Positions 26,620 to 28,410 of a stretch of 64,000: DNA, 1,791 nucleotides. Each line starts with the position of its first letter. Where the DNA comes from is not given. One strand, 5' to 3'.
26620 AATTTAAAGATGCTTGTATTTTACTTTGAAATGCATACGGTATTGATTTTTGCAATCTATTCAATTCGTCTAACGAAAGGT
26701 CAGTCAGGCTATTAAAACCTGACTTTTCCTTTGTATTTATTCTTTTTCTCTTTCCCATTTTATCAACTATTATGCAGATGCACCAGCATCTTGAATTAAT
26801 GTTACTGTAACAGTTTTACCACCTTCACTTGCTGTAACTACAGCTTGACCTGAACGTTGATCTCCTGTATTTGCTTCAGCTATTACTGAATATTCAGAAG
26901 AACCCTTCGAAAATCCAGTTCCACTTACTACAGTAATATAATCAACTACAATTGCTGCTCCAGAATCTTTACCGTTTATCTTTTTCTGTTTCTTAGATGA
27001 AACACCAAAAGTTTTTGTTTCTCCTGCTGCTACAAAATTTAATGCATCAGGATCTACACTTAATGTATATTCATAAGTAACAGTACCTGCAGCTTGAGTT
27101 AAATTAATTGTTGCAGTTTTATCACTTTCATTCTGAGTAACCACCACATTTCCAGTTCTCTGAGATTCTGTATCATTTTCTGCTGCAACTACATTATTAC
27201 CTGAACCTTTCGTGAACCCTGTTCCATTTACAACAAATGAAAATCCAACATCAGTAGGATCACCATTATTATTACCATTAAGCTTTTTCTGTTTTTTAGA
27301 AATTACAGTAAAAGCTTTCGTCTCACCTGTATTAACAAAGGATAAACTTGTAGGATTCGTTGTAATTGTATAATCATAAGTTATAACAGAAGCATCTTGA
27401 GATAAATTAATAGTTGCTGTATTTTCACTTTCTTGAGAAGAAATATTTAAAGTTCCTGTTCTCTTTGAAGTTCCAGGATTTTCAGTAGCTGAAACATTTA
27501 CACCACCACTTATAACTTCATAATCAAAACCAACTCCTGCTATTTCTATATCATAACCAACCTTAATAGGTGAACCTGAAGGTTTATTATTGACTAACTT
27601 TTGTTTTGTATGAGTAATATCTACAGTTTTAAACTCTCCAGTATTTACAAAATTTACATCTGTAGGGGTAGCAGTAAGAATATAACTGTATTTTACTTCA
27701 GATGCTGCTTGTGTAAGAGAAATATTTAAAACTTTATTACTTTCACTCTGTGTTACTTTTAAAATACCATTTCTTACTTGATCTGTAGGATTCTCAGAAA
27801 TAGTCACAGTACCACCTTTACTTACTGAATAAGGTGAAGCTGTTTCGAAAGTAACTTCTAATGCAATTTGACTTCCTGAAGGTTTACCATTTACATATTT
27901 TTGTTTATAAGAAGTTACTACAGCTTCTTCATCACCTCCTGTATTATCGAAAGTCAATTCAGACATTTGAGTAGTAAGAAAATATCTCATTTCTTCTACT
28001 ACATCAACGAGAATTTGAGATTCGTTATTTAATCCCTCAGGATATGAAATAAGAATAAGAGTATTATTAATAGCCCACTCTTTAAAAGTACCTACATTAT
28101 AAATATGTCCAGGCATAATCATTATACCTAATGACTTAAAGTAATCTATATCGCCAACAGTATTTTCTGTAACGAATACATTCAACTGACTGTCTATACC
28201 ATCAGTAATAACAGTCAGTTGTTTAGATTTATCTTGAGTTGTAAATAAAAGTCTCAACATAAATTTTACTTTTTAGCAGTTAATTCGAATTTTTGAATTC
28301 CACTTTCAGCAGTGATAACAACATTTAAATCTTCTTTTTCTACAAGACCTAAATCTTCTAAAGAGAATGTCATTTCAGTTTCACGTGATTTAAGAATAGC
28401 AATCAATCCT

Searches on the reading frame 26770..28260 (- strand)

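Call 4: search_protein_families(library=pfam, proteins=[window:26770-28260:-], max_evalue=0.01)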
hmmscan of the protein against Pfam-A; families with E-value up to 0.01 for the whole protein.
window:26770-28260:- (496 aa): 2 families
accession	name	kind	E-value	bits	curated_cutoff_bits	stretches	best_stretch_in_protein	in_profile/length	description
PF13004.13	BACON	-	4e-17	62.4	25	4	440-487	10-59/61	Putative binding domain, N-terminal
PF17766.7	fn3_6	-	0.00022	21.8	26.4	0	392-431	39-78/99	Fibronectin type-III domain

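Call 5: search_protein_families(library=phrogs, proteins=[window:26770-28260:-], max_evalue=0.001)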
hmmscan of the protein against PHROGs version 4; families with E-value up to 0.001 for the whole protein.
window:26770-28260:- (496 aa): 0 families
